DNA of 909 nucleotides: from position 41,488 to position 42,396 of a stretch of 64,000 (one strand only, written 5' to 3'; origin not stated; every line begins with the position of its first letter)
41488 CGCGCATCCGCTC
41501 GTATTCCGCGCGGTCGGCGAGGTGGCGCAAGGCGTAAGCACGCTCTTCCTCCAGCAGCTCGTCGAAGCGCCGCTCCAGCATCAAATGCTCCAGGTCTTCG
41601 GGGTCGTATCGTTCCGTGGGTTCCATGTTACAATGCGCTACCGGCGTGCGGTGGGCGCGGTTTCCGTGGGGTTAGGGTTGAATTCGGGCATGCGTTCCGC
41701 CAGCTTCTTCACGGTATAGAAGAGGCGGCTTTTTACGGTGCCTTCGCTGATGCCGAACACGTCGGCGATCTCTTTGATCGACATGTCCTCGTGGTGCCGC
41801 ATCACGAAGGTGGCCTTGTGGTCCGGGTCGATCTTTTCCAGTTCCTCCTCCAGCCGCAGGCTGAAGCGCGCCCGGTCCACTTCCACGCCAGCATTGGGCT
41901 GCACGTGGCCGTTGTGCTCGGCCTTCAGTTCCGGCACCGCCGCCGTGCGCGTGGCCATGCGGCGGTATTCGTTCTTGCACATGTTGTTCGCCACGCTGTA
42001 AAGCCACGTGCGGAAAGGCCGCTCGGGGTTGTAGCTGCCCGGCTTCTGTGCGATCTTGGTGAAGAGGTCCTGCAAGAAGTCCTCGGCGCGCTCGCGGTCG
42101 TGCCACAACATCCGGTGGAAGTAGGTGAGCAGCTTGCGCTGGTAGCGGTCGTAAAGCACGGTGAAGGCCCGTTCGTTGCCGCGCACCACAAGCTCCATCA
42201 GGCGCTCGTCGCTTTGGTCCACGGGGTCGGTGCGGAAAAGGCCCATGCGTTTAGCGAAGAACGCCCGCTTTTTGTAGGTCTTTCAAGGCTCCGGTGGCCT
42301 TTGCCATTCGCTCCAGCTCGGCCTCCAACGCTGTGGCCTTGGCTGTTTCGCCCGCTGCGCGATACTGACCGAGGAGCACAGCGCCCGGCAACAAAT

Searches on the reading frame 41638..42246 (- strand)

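Call 51: search_protein_families(library=pfam, proteins=[window:41638-42246:-], max_evalue=0.00001)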
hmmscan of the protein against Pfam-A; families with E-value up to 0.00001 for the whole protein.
window:41638-42246:- (202 aa): 3 families
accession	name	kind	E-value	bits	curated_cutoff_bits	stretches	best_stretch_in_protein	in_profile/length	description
PF04542.20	Sigma70_r2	-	1e-12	48.1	24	1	31-96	1-67/71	Sigma-70 region 2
PF08281.18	Sigma70_r4_2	-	8e-12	45.1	25.7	1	130-182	2-54/54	Sigma-70, region 4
PF04545.22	Sigma70_r4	-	2.5e-11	43.3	24.1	1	136-183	2-49/50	Sigma-70, region 4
